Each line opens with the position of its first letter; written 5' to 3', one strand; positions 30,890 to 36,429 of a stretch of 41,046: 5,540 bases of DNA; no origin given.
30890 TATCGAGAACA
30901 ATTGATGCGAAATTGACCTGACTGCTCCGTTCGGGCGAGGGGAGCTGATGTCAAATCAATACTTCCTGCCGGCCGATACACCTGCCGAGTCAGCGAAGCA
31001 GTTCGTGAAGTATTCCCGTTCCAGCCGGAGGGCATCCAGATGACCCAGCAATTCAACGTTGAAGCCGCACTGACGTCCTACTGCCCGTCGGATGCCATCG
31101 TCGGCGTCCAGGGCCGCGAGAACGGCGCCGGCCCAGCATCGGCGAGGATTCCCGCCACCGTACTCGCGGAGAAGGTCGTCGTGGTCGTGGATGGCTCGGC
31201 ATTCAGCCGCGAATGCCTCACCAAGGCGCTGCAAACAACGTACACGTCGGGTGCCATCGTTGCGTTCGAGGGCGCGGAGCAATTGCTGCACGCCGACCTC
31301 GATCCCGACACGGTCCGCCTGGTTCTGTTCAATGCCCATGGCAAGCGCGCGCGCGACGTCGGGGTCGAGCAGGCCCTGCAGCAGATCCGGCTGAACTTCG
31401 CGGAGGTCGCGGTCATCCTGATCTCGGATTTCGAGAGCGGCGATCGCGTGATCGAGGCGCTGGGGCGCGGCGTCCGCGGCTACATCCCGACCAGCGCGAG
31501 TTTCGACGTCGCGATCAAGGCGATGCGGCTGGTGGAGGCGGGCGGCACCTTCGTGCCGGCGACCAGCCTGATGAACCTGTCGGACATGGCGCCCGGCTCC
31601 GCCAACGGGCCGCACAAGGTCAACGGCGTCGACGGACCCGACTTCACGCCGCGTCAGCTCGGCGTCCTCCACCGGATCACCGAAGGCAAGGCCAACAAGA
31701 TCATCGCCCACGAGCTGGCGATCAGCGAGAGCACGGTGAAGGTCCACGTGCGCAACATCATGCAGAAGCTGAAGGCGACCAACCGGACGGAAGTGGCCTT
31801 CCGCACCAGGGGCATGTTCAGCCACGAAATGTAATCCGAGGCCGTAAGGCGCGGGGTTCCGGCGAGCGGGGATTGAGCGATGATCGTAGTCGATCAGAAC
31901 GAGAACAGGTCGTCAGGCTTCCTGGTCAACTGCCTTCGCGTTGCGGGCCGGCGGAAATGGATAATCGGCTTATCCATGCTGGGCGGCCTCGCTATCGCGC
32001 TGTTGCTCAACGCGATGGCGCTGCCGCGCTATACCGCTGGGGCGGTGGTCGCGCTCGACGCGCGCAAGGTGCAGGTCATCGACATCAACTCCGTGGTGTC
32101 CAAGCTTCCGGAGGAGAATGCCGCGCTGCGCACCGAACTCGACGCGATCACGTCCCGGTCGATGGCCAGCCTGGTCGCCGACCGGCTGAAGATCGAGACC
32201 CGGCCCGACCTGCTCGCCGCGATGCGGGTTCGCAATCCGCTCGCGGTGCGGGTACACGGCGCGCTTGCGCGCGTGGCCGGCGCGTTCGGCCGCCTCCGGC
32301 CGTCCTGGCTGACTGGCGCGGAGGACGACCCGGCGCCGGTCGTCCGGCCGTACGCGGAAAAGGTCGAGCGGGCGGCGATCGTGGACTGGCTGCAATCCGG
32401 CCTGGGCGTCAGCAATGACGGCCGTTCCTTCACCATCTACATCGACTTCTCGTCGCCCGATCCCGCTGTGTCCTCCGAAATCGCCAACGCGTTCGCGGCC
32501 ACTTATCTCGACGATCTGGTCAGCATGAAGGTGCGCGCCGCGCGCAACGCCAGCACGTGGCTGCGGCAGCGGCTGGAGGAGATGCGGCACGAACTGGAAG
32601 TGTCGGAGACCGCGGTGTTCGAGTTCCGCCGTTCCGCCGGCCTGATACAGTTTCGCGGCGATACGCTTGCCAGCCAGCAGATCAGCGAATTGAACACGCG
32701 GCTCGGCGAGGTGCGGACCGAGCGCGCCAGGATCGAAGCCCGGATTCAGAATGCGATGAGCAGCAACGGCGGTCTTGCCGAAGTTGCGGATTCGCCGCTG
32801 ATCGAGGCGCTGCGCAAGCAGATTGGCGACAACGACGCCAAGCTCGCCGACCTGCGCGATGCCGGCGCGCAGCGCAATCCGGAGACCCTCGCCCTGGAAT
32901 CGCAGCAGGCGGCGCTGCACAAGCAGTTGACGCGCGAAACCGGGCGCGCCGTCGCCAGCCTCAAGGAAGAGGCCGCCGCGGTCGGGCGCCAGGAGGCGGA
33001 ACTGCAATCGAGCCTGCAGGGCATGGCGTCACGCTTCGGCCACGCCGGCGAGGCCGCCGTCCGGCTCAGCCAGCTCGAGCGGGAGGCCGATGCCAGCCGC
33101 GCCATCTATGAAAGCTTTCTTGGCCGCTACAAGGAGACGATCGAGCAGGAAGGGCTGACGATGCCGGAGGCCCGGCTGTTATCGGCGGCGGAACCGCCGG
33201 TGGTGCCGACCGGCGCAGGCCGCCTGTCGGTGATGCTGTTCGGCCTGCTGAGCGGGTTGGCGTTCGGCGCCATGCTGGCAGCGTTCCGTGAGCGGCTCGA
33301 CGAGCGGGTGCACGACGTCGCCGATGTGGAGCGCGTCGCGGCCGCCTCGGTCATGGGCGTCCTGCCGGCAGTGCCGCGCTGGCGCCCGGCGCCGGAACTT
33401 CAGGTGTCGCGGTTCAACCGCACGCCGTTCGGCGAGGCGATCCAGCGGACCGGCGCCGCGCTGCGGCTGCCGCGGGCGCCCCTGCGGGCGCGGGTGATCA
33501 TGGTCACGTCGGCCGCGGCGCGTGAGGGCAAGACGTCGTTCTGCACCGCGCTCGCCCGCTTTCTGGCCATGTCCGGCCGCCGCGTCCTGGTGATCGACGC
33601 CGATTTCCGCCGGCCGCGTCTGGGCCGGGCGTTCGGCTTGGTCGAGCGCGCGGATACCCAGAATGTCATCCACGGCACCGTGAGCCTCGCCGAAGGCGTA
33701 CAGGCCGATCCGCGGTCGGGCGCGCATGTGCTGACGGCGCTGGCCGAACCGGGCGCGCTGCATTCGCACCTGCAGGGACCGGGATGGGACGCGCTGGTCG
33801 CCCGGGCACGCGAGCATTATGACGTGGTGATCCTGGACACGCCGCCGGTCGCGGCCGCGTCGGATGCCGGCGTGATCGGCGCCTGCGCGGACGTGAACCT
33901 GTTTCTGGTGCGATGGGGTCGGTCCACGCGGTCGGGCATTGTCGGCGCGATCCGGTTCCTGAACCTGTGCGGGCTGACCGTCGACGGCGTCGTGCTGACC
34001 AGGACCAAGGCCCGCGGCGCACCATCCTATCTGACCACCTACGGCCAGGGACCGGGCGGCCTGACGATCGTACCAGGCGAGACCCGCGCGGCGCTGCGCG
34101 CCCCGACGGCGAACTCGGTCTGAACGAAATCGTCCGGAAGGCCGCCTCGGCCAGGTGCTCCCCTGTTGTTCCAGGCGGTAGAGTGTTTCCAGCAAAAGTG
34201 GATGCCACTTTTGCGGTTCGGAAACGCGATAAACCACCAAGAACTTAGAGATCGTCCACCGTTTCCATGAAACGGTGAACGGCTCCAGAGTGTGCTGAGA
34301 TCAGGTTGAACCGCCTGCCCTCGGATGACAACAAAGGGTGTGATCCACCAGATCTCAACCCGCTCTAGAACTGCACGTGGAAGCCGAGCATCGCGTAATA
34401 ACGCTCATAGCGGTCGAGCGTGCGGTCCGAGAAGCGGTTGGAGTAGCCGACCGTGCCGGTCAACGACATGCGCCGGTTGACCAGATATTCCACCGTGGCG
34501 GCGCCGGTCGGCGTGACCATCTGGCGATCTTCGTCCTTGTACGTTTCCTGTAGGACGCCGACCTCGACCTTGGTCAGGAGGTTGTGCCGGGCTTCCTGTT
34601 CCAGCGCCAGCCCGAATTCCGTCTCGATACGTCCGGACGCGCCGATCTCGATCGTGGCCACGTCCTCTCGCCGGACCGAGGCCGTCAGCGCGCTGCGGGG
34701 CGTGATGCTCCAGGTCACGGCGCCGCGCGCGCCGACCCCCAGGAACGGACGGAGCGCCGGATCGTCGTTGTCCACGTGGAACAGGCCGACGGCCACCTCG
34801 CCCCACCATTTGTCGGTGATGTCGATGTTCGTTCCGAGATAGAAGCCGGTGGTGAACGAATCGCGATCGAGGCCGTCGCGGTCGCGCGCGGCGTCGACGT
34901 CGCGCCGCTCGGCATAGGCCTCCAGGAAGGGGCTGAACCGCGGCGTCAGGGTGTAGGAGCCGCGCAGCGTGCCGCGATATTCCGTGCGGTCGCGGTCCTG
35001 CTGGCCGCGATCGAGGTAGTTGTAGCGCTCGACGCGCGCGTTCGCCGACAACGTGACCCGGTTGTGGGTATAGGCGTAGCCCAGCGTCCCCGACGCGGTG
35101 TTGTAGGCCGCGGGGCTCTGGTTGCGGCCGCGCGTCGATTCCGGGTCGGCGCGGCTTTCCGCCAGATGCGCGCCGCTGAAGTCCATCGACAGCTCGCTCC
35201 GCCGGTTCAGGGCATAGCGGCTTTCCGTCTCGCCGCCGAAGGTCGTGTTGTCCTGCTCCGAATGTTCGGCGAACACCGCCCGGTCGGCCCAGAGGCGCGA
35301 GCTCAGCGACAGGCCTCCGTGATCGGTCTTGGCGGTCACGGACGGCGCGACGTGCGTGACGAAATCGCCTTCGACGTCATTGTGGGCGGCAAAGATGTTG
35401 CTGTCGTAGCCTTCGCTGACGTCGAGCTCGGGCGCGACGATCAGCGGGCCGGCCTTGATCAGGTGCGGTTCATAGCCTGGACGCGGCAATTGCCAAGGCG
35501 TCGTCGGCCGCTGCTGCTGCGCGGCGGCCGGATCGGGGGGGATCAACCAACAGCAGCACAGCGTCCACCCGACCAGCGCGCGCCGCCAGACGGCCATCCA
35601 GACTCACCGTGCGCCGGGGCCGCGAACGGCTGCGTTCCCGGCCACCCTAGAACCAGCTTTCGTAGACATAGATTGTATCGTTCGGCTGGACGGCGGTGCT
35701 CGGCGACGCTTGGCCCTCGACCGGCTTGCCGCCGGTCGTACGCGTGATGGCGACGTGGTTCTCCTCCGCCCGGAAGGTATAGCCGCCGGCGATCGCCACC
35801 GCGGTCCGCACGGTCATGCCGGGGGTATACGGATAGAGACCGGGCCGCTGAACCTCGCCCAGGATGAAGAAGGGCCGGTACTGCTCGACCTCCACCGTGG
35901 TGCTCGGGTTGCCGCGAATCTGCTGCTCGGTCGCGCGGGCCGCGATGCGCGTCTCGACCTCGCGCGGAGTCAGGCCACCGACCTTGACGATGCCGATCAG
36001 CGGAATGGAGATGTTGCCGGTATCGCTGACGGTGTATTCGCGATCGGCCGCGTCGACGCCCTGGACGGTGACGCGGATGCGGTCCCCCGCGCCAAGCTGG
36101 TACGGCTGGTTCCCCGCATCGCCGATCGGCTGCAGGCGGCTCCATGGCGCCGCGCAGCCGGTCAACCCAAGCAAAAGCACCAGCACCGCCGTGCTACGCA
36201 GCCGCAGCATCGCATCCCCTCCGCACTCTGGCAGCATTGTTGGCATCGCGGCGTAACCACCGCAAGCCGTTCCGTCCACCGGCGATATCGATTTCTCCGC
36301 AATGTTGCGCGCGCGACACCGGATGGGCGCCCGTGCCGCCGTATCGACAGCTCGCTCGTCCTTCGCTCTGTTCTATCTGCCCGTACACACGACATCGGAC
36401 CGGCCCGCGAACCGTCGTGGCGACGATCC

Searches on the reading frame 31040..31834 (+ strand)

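Call 35: search_protein_families(library=ncbifam, proteins=[window:31040-31834:+], max_evalue=0.00001)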
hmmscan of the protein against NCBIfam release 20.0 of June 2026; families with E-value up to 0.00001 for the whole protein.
window:31040-31834:+ (264 aa): 14 families
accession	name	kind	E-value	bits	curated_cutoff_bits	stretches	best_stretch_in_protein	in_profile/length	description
NF007935.0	PRK10651.1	equivalog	1.3e-20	73.5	250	1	47-253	9-207/216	two-component system response regulator NarL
NF047785.1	respo_reg_MadR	equivalog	3e-20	72.5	300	1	47-255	3-202/209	MadR family response regulator transcription factor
NF041830.1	RR_TF_ErdR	exception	1.7e-18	67.1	390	1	112-255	67-204/213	response regulator transcription factor ErdR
NF011896.0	PRK15369.1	equivalog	2.8e-14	53.2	242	1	113-253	68-201/211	two component system response regulator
NF052445.1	RespRegMctR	equivalog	1.4e-13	50.8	300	1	47-248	4-191/205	two-component system response regulator MctR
NF007708.0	PRK10403.1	equivalog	2.4e-13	50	343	1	47-250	9-202/215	nitrate/nitrite response regulator protein NarP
NF007685.0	PRK10360.1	equivalog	2.4e-12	47.1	258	1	122-255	72-191/196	response regulator transcription factor UhpA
TIGR03020.2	EpsA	equivalog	3.5e-10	40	170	1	201-252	190-241/247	XrtB/PEP-CTERM-associated transcriptional regulator EpsA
NF006900.1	PRK09390.1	equivalog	5e-10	39.3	255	1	45-251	5-192/203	response regulator FixJ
NF003420.0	PRK04841.1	equivalog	1.8e-09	36.2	537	1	202-253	839-890/903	HTH-type transcriptional regulator MalT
NF007505.1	PRK10100.1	equivalog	2.2e-09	37.3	250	1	191-252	134-195/204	biofilm master transcriptional regulator CsgD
NF052366.1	photon_PedR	equivalog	9.9e-09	35.3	120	1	204-251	5-52/74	photosynthetic electron transport-dependent transcriptional regulator PedR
NF007561.1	PRK10188.1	equivalog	3.8e-07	29.7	350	1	202-253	180-231/240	quorum-sensing transcriptional regulator SdiA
NF007403.0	PRK09935.1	equivalog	1.5e-06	28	271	1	125-248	80-196/210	fimbria biosynthesis transcriptional regulator FimZ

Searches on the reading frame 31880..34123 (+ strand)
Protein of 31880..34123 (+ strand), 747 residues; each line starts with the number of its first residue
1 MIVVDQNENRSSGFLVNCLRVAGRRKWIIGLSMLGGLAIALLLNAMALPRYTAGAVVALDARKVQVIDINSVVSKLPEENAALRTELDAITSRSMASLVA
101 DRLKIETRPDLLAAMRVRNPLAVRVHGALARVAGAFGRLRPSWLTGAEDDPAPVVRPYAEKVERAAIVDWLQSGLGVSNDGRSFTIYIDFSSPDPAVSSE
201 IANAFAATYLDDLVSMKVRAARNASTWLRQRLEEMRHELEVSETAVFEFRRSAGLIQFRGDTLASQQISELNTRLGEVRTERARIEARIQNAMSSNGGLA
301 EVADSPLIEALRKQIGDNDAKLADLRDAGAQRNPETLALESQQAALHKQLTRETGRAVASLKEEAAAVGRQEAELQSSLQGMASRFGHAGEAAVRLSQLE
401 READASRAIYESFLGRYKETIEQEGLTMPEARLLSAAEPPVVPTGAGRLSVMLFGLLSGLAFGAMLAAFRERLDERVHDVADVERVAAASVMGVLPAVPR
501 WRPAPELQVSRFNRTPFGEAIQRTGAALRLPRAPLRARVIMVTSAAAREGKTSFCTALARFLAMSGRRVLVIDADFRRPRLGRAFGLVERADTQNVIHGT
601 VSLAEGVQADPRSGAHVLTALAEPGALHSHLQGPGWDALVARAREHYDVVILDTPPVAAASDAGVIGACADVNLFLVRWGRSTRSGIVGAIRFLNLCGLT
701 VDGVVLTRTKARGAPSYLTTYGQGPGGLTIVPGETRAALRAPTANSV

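Call 35: search_protein_families(library=ncbifam, proteins=[window:31880-34123:+], max_evalue=0.00001)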
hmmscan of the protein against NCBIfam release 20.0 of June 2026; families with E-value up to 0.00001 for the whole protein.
window:31880-34123:+ (747 aa): 10 families
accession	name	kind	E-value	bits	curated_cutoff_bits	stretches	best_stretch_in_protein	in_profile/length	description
TIGR01005.1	eps_transp_fam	subfamily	8.4e-71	239.2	411.7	2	23-500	14-482/754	exopolysaccharide transport protein family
TIGR03017.1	EpsF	equivalog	1.7e-38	132.5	422.75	1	169-494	117-442/444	chain length determinant protein EpsF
NF007350.0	PRK09841.1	equivalog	1.8e-34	118.9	1248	1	517-722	511-716/726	tyrosine-protein kinase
NF008568.0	PRK11519.1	equivalog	2.7e-29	101.9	1068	1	526-717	515-705/720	tyrosine-protein kinase Wzc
TIGR03007.1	pepcterm_ChnLen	equivalog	1.7e-24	85.9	278.85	1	163-498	101-463/498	XrtA system polysaccharide chain length determinant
TIGR01007.1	eps_fam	subfamily_domain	1.3e-23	83.7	108.05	1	537-722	17-204/204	polysaccharide biosynthesis tyrosine autokinase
TIGR03029.1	EpsG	equivalog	3.2e-16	59.3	313.8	1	536-707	102-273/274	chain length determinant protein tyrosine kinase EpsG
TIGR03018.1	pepcterm_TyrKin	hypoth_equivalog_domain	2.4e-15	56.5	230.65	1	538-697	36-199/207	XrtA-associated tyrosine autokinase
TIGR01968.1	minD_bact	equivalog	1.3e-07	31.3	212.9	1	537-665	1-127/261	septum site-determining protein MinD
NF041546.1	ParA_partition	equivalog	1.4e-06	28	180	0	550-575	12-37/203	ParA family partition ATPase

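Call 82: search_protein_families(library=pfam, proteins=[window:31880-34123:+], max_evalue=0.0001)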
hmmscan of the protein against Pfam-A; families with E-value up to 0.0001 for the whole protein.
window:31880-34123:+ (747 aa): 3 families
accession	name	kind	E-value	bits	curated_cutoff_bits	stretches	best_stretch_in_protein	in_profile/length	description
PF13614.12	AAA_31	-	1.9e-07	31.6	27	1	538-657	2-128/177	AAA domain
PF01656.29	CbiA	-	1.1e-06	29.1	25.4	1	540-710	1-84/125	CobQ/CobB/MinD/ParA nucleotide binding domain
PF13807.11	GNVR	-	9e-05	22.8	27.7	0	398-471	8-81/82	G-rich domain on putative tyrosine kinase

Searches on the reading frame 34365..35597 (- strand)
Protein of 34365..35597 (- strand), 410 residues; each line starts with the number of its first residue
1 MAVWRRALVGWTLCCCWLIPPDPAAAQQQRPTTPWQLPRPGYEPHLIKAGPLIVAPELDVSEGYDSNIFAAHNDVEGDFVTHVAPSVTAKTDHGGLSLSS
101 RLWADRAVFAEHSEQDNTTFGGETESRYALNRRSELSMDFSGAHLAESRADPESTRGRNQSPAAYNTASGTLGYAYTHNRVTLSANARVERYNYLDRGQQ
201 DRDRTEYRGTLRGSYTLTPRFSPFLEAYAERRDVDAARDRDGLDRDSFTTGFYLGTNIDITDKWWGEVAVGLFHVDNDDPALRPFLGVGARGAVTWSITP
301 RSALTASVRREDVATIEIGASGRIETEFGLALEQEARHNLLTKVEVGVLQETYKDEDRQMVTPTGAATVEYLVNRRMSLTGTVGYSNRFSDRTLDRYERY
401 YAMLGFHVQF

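Call 35: search_protein_families(library=ncbifam, proteins=[window:34365-35597:-], max_evalue=0.00001)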
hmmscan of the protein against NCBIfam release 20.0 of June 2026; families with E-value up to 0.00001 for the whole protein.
window:34365-35597:- (410 aa): 1 family
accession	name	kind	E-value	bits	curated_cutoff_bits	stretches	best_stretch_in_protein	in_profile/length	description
TIGR03016.1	pepcterm_hypo_1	hypoth_equivalog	3.7e-13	49.2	90.85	1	53-119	5-71/477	TIGR03016 family PEP-CTERM system-associated outer membrane protein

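Call 82: search_protein_families(library=pfam, proteins=[window:34365-35597:-], max_evalue=0.0001)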
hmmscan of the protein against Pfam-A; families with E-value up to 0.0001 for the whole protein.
window:34365-35597:- (410 aa): 1 family
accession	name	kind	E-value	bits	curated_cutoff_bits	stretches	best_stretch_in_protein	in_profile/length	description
PF10082.15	BBP2_2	-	1.3e-62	212.3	23.7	1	39-410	1-378/378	Putative beta-barrel porin 2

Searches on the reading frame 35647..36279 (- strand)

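Call 35: search_protein_families(library=ncbifam, proteins=[window:35647-36279:-], max_evalue=0.00001)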
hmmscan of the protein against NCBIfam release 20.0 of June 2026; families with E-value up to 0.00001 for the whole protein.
window:35647-36279:- (210 aa): 4 families
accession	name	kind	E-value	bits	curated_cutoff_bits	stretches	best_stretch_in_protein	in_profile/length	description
TIGR03028.1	EpsE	equivalog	5.4e-27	94.7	262.65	2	129-210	157-239/239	polysaccharide export protein EpsE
TIGR03027.2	pepcterm_export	equivalog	1.2e-17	64.1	180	1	59-210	2-169/169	XrtA/PEP-CTERM system exopolysaccharide export protein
NF041843.1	EpsY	equivalog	5.1e-13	48.7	320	1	57-184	50-177/211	exopolysaccharide export protein EpsY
NF011658.0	PRK15078.1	subfamily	2.3e-08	33.2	333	1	77-182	113-219/380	polysaccharide export protein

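Call 82: search_protein_families(library=pfam, proteins=[window:35647-36279:-], max_evalue=0.0001)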
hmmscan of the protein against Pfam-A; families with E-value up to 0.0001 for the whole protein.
window:35647-36279:- (210 aa): 3 families
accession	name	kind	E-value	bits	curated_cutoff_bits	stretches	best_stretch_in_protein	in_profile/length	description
PF02563.21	Poly_export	-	3.7e-19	69.1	28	1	57-131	4-76/77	Polysaccharide biosynthesis/export protein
PF10531.15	SLBB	-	1.9e-13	50.4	27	1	137-187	2-51/55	SLBB domain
PF22461.2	SLBB_2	-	1.8e-07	31.6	27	1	137-204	3-78/79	SLBB domain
